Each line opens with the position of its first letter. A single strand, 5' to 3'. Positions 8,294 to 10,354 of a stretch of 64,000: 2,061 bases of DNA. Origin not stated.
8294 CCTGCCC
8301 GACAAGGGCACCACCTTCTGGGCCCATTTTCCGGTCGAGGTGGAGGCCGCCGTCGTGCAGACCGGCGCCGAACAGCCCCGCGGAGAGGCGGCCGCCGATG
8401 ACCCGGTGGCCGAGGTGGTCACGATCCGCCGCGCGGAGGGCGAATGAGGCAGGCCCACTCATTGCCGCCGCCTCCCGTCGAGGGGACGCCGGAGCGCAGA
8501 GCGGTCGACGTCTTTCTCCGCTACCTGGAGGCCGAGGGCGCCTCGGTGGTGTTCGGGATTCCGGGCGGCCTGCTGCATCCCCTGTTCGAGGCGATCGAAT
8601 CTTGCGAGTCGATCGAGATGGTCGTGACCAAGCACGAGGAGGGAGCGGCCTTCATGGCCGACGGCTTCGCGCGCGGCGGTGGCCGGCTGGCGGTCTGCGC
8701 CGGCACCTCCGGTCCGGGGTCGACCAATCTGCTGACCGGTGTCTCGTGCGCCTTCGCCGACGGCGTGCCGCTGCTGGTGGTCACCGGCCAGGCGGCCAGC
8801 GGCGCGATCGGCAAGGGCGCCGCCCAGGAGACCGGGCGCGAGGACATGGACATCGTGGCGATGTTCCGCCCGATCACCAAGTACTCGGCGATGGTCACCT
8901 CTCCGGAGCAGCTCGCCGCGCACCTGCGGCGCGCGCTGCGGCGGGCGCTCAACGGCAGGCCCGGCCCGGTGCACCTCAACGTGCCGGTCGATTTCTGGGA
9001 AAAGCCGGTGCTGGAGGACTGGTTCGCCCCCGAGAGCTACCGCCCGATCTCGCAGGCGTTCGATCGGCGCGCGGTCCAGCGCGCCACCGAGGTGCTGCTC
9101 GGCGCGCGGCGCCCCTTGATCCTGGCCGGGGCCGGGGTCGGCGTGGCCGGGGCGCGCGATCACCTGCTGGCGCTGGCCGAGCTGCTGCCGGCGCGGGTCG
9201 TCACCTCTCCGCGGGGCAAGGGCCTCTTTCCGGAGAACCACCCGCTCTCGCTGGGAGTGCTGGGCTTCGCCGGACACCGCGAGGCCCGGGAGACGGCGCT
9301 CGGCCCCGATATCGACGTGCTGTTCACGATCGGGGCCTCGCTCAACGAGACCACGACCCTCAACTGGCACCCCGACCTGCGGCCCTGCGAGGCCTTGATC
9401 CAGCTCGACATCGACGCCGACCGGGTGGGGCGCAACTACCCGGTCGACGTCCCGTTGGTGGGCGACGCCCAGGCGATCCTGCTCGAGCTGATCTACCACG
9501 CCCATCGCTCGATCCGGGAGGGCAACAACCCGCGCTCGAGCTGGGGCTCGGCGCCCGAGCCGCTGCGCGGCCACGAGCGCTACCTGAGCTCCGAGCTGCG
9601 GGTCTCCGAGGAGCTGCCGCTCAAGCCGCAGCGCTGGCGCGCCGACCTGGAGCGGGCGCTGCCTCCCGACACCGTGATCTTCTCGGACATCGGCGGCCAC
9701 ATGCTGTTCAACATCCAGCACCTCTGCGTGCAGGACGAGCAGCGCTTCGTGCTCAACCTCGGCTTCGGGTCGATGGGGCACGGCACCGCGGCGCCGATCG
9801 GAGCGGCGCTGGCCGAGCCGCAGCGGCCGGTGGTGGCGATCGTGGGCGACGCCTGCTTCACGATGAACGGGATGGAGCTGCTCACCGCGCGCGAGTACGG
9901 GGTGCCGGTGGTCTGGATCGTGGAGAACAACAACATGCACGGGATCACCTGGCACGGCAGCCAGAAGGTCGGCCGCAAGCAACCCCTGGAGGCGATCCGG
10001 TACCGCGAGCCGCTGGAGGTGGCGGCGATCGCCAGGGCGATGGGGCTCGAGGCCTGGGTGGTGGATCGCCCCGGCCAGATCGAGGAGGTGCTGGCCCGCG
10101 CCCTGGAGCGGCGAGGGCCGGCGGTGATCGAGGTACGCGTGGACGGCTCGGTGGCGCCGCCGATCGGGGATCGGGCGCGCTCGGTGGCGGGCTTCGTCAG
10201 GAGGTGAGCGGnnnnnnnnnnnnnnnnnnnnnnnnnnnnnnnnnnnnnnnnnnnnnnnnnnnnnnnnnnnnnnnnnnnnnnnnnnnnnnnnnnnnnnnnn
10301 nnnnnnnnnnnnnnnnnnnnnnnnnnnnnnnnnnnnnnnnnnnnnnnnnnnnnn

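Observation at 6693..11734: Sensor kinase translationally coupled to a TPP enzyme and a split, His-substituted citrate-synthase-like pair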

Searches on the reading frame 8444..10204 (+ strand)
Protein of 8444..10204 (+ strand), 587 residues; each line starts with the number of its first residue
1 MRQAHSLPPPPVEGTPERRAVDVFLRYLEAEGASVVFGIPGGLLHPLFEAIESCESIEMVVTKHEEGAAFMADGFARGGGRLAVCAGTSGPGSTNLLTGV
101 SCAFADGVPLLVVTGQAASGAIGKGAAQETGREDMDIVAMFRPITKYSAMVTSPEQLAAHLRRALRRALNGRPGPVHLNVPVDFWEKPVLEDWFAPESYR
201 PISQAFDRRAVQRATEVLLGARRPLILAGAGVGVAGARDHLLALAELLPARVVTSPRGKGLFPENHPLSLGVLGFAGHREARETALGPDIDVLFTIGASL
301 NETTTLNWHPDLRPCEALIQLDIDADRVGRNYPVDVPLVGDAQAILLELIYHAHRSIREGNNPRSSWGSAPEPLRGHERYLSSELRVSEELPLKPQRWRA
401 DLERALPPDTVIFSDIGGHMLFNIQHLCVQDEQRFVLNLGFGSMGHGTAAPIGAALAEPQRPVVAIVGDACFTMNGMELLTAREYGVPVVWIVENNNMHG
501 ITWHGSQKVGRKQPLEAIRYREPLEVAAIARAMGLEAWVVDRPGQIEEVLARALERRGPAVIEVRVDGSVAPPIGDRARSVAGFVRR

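Call 8: search_protein_families(library=pfam, proteins=[window:8444-10204:+], max_evalue=0.1)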
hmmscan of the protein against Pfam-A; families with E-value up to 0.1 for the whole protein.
window:8444-10204:+ (587 aa): 4 families
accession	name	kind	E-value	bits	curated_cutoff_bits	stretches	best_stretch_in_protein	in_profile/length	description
PF00205.28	TPP_enzyme_M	-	3e-36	124.6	30.4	1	211-349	1-137/137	Thiamine pyrophosphate enzyme, central domain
PF02775.26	TPP_enzyme_C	-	1.1e-35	123.1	21.9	1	415-564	1-151/151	Thiamine pyrophosphate enzyme, C-terminal TPP binding domain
PF02776.23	TPP_enzyme_N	-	6.1e-34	116.8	26.8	1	19-130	2-114/119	Thiamine pyrophosphate enzyme, N-terminal TPP binding domain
PF04951.18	Peptidase_M55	-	0.0067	16.3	25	1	103-173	143-208/264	D-aminopeptidase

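Call 9: search_protein_families(library=ncbifam, proteins=[window:8444-10204:+], max_evalue=0.1)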
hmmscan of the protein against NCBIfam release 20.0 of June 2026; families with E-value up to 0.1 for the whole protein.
window:8444-10204:+ (587 aa): 58 families (the best 25 are shown)
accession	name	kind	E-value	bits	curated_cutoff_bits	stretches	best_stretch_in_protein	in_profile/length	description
TIGR00118.1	acolac_lg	equivalog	2.2e-115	386.3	538.35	1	21-569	4-537/557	biosynthetic-type acetolactate synthase large subunit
NF004919.0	PRK06276.1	equivalog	2.7e-109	366.1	866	1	21-569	4-541/582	acetolactate synthase large subunit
NF004710.0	PRK06048.1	equivalog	7.8e-98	328.3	976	1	19-568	9-539/561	acetolactate synthase large subunit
NF006187.0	PRK08322.1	equivalog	2.1e-94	316.9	509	1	19-569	3-531/548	acetolactate synthase large subunit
NF006016.1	PRK08155.1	equivalog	3.1e-90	303.2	870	1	22-568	7-534/554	acetolactate synthase large subunit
NF005651.0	PRK07418.1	subfamily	6.7e-90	302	942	1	22-567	23-560/617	acetolactate synthase large subunit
NF005713.0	PRK07525.1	subfamily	2.3e-89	300.4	620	1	22-574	10-570/592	sulfoacetaldehyde acetyltransferase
NF005712.0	PRK07524.1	subfamily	1e-88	298.1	500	1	22-567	7-530/536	5-guanidino-2-oxopentanoate decarboxylase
TIGR03457.1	sulphoacet_xsc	equivalog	1.2e-88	297.9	676.4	1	22-574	6-564/579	sulfoacetaldehyde acetyltransferase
NF006524.0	PRK08978.1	equivalog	5.4e-88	295.6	738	1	22-568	5-526/548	acetolactate synthase 2 catalytic subunit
NF006052.0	PRK08199.1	subfamily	8.9e-87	291.7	539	1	17-569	7-540/559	thiamine pyrophosphate protein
NF005860.0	PRK07789.1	equivalog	1.4e-86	291.2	881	1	23-566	39-578/615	acetolactate synthase large subunit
NF008431.0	PRK11269.1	equivalog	8.3e-86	288.7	791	1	18-567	4-556/591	glyoxylate carboligase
NF005039.0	PRK06456.1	equivalog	2.9e-85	286.9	868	1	27-567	11-545/572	acetolactate synthase large subunit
NF005824.0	PRK07710.1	equivalog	5.7e-83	279.2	976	1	22-567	21-549/573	acetolactate synthase large subunit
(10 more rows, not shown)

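Call 44: search_solved_structures(query=window:8444-10204:+, max_evalue=1e-20)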
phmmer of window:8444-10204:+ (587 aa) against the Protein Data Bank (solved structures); distinct sequences matched with E-value up to 1e-20: 136 (the best 60 are shown).
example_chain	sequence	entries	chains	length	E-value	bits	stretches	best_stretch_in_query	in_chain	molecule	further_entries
8x3x_A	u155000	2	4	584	2.1e-139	469.2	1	19-573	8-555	BbmA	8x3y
8xod_A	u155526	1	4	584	1.5e-138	466.4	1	19-573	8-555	BbmA-G484F complex with CBOA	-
8x3z_A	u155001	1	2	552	6.6e-101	342.1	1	20-584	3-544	CsmA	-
6lpi_A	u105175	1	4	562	5.5e-71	243.2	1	21-569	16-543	Acetolactate synthase isozyme 1 large subunit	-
1jsc_A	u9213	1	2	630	6.2e-64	220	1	23-570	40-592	ACETOHYDROXY-ACID SYNTHASE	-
6u9d_A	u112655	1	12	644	6.7e-64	219.9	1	23-570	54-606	Acetolactate synthase catalytic subunit, mitochondrial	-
1n0h_A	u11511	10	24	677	7.9e-64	219.6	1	23-570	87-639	Acetolactate synthase | Acetolactate synthase, mitochondrial | Acetolactate synthase catalytic subunit, mitochondrial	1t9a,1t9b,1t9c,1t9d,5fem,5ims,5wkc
8i05_A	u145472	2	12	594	1.2e-63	219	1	16-503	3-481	Glyoxylate carboligase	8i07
8i01_A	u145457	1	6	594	1.4e-63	218.8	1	16-503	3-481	Glyoxylate carboligase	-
2pan_A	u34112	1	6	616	1.5e-63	218.6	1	17-504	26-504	Glyoxylate carboligase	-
8i08_A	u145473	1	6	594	1.7e-63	218.5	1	16-502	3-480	Glyoxylate carboligase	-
8beo_A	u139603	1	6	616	7.5e-63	216.4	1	17-504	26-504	Glyoxylate carboligase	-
7ct6_A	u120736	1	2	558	4.6e-62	213.8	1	16-502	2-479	Glyoxylate carboligase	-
9yjz_A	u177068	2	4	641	7e-58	200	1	30-570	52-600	Acetolactate synthase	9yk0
7egv_A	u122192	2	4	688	1.6e-57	198.8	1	22-570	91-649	Acetolactate synthase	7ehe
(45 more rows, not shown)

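Call 70: search_solved_structures(query=window:8444-10204:+, max_evalue=1e-90, show_alignments=2)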
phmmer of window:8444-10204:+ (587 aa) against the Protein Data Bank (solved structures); distinct sequences matched with E-value up to 1e-90: 3.
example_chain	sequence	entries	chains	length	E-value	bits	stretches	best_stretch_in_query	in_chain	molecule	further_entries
8x3x_A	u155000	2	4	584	2.1e-139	469.2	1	19-573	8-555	BbmA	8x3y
8xod_A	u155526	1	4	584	1.5e-138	466.4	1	19-573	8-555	BbmA-G484F complex with CBOA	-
8x3z_A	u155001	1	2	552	6.6e-101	342.1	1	20-584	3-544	CsmA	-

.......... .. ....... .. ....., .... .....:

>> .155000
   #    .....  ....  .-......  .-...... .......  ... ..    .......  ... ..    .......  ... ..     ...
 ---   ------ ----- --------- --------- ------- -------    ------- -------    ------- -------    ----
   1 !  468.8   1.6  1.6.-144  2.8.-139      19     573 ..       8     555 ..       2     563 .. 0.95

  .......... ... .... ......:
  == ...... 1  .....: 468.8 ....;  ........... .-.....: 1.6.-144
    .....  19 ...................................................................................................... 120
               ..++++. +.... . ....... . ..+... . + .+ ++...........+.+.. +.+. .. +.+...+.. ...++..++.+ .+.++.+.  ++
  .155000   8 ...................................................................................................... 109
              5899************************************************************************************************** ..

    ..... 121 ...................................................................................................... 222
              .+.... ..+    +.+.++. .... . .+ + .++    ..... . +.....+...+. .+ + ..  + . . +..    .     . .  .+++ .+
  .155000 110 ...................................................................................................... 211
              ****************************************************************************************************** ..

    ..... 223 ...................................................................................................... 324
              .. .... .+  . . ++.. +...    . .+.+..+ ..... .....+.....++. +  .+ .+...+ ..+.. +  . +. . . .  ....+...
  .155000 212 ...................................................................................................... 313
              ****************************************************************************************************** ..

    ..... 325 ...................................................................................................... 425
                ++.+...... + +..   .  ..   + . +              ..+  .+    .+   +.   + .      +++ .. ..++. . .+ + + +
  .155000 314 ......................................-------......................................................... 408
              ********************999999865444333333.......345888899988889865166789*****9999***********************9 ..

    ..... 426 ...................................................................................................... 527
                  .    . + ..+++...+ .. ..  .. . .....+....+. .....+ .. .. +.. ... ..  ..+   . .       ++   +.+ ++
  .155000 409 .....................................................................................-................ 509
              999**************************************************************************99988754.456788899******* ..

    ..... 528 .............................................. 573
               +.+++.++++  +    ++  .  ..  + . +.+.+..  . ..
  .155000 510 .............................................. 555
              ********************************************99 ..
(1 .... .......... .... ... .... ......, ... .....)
